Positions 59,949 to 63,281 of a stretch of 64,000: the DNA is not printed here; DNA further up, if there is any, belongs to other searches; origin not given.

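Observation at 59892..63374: Single-gene, AT-rich unit next to the tRNA/5S cluster encoding a 1011-aa repeat, metallophosphoesterase and unknown-domain protein: a candidate novel defence or stress system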

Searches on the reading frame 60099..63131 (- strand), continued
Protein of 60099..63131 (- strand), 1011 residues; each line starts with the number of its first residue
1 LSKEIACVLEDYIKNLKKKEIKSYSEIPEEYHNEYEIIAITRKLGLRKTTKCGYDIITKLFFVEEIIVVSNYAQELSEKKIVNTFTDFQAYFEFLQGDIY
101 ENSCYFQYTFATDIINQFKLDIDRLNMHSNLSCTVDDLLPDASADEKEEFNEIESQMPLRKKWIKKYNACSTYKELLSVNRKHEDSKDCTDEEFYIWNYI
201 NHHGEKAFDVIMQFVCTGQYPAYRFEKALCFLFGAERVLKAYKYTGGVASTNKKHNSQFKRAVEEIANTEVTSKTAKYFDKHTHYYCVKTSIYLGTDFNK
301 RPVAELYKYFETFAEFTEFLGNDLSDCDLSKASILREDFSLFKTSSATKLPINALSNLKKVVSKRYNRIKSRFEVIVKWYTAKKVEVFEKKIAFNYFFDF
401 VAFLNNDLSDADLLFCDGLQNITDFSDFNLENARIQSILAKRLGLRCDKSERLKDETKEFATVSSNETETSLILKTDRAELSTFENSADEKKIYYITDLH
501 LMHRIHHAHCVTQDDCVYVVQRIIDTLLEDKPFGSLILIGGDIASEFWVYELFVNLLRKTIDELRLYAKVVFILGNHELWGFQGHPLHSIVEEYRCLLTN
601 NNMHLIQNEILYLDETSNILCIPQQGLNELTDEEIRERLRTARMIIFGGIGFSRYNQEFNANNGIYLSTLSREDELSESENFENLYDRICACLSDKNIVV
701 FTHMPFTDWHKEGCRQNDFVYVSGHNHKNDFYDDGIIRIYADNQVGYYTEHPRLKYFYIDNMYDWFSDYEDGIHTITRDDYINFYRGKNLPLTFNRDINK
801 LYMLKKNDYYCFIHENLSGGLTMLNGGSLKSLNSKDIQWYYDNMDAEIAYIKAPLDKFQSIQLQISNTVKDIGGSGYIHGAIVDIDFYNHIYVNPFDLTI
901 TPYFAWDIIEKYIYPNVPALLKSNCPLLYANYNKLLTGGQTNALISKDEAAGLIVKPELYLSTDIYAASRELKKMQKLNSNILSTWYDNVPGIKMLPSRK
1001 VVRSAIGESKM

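Call 43: search_dna_similar(query=window:60099-63131:-, collection=plasmids, mode=protein, max_rows=25)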
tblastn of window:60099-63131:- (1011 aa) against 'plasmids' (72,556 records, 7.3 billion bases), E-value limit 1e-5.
Records with a match: 2; places in all: 2; records where one place covers at least 80% of the query: 0.
Best place of each record, by identity: <60% 2.
By first word of the organism name: Limosilactobacillus 2.
By predicted mobility (MOB-suite, as given by PLSDB): non-mobilizable 2.
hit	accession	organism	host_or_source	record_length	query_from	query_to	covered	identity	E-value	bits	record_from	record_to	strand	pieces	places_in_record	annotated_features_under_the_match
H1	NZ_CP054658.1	Limosilactobacillus reuteri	Sus scrofa domesticus,single organism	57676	769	999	23%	28.5%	5e-17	95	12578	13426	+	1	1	hypothetical protein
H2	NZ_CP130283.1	Limosilactobacillus reuteri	Homo sapiens,feces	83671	769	999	23%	27.8%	2e-16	93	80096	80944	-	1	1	hypothetical protein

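Call 44: search_dna_similar(query=window:60099-63131:-, collection=phages, mode=protein, max_rows=25)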
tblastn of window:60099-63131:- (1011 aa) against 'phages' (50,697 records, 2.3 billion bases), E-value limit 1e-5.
No match.

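Call 45: get_annotated_region(hit=H1, flank=8000)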
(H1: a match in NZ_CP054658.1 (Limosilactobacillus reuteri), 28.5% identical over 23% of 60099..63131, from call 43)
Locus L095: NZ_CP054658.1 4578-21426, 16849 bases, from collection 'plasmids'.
description: Limosilactobacillus reuteri strain AN417 plasmid pAN417A, complete sequence
organism: Limosilactobacillus reuteri (NCBI taxid 1598)
taxonomy: Bacteria; Bacillota; Bacilli; Lactobacillales; Lactobacillaceae; Limosilactobacillus; Limosilactobacillus reuteri
host: -; source: Sus scrofa domesticus,single organism; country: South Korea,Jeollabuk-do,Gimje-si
typing (MOB-suite, as given by PLSDB): non-mobilizable; replicon rep_cluster_2483
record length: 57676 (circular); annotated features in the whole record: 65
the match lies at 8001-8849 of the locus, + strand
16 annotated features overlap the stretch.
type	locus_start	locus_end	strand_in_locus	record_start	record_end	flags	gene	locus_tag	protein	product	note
CDS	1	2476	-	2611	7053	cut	-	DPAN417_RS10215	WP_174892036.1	Eco57I restriction-modification methylase domain-containing protein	GO:0006304 - DNA modification [Evidence IEA]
CDS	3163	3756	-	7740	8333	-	-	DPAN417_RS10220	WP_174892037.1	tyrosine-type recombinase/integrase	GO:0015074 - DNA integration [Evidence IEA]; GO:0006310 - DNA recombination [Evidence IEA]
CDS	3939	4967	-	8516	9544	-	-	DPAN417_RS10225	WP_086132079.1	SHOCT domain-containing protein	-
CDS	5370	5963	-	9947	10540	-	-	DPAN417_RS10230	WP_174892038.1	LysM domain-containing protein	-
CDS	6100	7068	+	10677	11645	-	-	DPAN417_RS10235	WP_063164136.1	IS30 family transposase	-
CDS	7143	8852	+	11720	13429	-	-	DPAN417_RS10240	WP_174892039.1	hypothetical protein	-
CDS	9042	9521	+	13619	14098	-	-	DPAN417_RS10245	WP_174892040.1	hypothetical protein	-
CDS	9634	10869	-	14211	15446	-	-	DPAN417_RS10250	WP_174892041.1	hypothetical protein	-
CDS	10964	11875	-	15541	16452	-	-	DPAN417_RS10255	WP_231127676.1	site-specific integrase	GO:0015074 - DNA integration [Evidence IEA]; GO:0006310 - DNA recombination [Evidence IEA]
CDS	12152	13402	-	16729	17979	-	-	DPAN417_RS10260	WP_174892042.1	RNA-guided endonuclease TnpB family protein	-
CDS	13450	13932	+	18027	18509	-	tnpA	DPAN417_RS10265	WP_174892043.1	IS200/IS605 family transposase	-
CDS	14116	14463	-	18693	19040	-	-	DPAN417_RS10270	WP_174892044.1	type II toxin-antitoxin system PemK/MazF family toxin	-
CDS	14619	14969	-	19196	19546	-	-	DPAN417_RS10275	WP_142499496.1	hypothetical protein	-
CDS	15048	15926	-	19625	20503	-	-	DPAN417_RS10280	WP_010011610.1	IS3 family transposase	-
CDS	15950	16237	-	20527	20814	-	-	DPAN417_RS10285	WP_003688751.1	transposase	GO:0006313 - DNA transposition [Evidence IEA]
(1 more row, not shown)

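Call 46: search_protein_families(library=pfam, proteins=[L095:7143-8849:+], max_evalue=1)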
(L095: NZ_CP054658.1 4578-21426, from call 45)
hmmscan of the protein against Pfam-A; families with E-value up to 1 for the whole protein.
L095:7143-8849:+ (569 aa): 0 families

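Call 49: search_protein_families(library=padloc, proteins=[L095:7143-8849:+, L095:9042-9518:+, L095:9634-10866:-], max_evalue=1)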
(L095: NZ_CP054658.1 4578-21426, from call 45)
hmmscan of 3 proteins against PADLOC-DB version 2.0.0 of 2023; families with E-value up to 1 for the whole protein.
L095:7143-8849:+ (569 aa): 2 families
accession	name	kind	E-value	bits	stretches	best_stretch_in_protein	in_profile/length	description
PDLC05052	PDC-S61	-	7e-81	269.6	1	1-254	1-251/253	-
PDLC03797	RTasPDDEXK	-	1.4e-08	32.8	1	108-237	77-198/226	DRT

L095:9042-9518:+ (159 aa): 0 families

L095:9634-10866:- (410 aa): 0 families

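Call 51: find_homologous_proteins(query=L095:7143-8849:+)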
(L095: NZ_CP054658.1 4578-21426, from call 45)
Query L095:7143-8849:+ (569 aa): 122 proteins with E <= 0.001 among 8000 candidates; the best 120 are listed.
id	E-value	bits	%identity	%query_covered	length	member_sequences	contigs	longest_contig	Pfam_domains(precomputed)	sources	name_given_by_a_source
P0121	0.0e+0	1228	94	100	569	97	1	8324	-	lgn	-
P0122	8.8e-173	594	49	100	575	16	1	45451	-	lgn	-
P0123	7.8e-129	449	45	86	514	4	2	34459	-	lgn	-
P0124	3.0e-126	440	40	99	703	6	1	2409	-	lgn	-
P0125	1.7e-123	431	40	100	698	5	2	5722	-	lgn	-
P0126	2.2e-123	431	40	100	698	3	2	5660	-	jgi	jgi:hypothetical protein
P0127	1.3e-119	418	40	98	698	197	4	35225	-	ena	-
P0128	2.7e-119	417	40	98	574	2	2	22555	-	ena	-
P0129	8.9e-118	412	40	98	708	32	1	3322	-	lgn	-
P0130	9.5e-118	412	40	98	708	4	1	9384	-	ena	-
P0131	1.3e-117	412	39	100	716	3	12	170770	-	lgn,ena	-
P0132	2.5e-115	404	39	98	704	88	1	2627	-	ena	-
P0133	3.8e-115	404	41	99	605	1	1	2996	-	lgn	-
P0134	5.5e-115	403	40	98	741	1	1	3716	-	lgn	-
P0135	6.6e-115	403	39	100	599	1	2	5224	-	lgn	-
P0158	1.6e-111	392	38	100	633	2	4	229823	-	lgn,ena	-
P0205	5.2e-95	337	34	100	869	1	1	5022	-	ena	-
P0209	2.2e-90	322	35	99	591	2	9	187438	-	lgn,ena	-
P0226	1.7e-62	230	30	98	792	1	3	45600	-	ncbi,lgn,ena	-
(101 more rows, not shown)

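Call 54: search_protein_families(library=pfam, proteins=[P0127, P0205, P0226], max_evalue=1)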
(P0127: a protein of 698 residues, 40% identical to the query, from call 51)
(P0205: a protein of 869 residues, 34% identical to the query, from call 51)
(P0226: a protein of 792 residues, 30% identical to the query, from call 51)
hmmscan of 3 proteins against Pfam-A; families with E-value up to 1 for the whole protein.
P0127 (698 aa): 1 family
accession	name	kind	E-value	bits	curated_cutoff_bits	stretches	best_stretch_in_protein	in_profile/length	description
PF25200.1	DUF7833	-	0.058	13.8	24.3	0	261-282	41-62/63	Family of unknown function (DUF7833)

P0205 (869 aa): 0 families

P0226 (792 aa): 1 family
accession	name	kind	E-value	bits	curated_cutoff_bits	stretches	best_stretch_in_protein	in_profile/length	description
PF13751.12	DDE_Tnp_1_6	-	0.018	15.8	25.1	1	726-791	1-70/125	Transposase DDE domain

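Call 64: find_encoding_contigs(protein=P0158, flank=10000, max_places=2)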
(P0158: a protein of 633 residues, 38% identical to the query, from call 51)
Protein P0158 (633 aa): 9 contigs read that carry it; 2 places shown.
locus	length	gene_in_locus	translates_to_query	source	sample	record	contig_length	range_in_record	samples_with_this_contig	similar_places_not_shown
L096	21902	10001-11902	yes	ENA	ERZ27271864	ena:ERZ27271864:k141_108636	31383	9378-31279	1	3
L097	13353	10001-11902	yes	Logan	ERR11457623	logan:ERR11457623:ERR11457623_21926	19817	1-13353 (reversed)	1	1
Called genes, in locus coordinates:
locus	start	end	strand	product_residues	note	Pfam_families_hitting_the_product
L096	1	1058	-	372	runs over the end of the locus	PF01381:HTH_3, PF12844:HTH_19 (faint), PF13560:HTH_31 (faint)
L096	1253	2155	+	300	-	PF16924:DpaA_N, PF02826:2-Hacid_dh_C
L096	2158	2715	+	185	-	PF02441:Flavoprotein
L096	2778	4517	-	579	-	PF00082:Peptidase_S8, PF04151:PPC (weak)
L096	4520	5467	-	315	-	-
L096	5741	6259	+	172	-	PF03073:TspO_MBR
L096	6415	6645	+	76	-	PF00381:PTS-HPr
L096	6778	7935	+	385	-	PF00768:Peptidase_S11, PF13354:Beta-lactamase2, PF07943:PBP5_C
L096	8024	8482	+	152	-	PF00583:Acetyltransf_1, PF13673:Acetyltransf_10 (weak), PF13508:Acetyltransf_7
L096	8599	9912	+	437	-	PF00919:UPF0004, PF04055:Radical_SAM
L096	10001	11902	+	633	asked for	-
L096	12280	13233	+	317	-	PF01479:S4 (faint), PF00849:PseudoU_synth_2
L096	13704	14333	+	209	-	PF14681:UPRTase, PF00156:Pribosyltran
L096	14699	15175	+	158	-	PF05198:IF3_N, PF00707:IF3_C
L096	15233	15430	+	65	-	PF01632:Ribosomal_L35p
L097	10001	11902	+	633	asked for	-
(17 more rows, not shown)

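Call 65: find_encoding_contigs(protein=P0131, flank=10000, max_places=2)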
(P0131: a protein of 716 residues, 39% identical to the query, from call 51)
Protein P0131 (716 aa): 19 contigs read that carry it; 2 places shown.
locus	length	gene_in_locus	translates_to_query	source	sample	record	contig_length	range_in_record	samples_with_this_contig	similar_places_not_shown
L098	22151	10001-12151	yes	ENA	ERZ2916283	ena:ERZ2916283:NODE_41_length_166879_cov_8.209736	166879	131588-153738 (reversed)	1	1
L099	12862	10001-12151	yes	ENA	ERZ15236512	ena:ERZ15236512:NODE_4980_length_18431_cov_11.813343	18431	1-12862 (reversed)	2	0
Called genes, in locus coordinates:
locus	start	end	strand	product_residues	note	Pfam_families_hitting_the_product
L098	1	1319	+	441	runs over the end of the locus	PF00919:UPF0004, PF04055:Radical_SAM, PF18693:TRAM_2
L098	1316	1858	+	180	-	PF01066:CDP-OH_P_transf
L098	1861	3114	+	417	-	PF00994:MoCF_biosynth, PF18146:CinA_KH, PF02464:CinA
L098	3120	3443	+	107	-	-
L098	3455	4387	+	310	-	-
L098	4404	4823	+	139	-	PF09579:Spore_YtfJ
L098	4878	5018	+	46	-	-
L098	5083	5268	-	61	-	PF00830:Ribosomal_L28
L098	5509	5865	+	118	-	PF03780:Asp23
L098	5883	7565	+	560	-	PF02734:Dak2, PF21645:FakA-like_M, PF13684:FakA-like_C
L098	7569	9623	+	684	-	PF17191:RecG_wedge, PF00270:DEAD, PF04851:ResIII, PF00271:Helicase_C, PF19833:RecG_dom3_C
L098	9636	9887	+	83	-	-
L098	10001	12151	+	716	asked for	-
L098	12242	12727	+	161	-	PF13302:Acetyltransf_3, PF13420:Acetyltransf_4, PF13523:Acetyltransf_8 (weak), PF00583:Acetyltransf_1, PF13673:Acetyltransf_10, PF13508:Acetyltransf_7, PF08445:FR47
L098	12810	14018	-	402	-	PF13793:Pribosyltran_N, PF00156:Pribosyltran, PF14572:Pribosyl_synth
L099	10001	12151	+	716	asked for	-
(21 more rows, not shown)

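Call 66: find_encoding_contigs(protein=P0209, flank=10000, max_places=2)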
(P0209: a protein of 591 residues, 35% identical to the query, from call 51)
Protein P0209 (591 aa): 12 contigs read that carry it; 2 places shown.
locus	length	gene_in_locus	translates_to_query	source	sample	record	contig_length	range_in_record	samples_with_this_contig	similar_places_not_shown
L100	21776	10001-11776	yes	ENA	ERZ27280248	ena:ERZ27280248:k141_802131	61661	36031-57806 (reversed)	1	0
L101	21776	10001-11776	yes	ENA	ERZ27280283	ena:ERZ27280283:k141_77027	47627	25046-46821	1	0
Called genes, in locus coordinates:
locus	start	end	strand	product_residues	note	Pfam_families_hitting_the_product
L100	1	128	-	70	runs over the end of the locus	PF01381:HTH_3 (weak)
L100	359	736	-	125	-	PF14198:TnpV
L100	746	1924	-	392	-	PF01076:Mob_Pre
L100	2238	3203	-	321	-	PF13481:AAA_25, PF06745:ATPase (faint), PF03796:DnaB_C (faint), PF13401:AAA_22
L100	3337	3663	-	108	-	PF21983:NikA-like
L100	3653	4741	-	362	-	PF14657:Arm-DNA-bind_4, PF14659:Phage_int_SAM_3, PF00589:Phage_integrase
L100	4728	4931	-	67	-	-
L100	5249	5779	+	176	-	-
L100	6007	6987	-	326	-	PF02540:NAD_synthase (weak), PF00958:GMP_synt_C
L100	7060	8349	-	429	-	PF00128:Alpha-amylase, PF14701:hDGE_amylase (faint), PF00128:Alpha-amylase, PF18612:Bac_A_amyl_C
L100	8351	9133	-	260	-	PF00520:Ion_trans, PF07885:Ion_trans_2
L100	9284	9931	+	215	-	PF00702:Hydrolase, PF12710:HAD, PF13419:HAD_2, PF13242:Hydrolase_like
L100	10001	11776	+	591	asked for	-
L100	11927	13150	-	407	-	PF00375:SDF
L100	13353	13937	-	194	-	PF00265:TK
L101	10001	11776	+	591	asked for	-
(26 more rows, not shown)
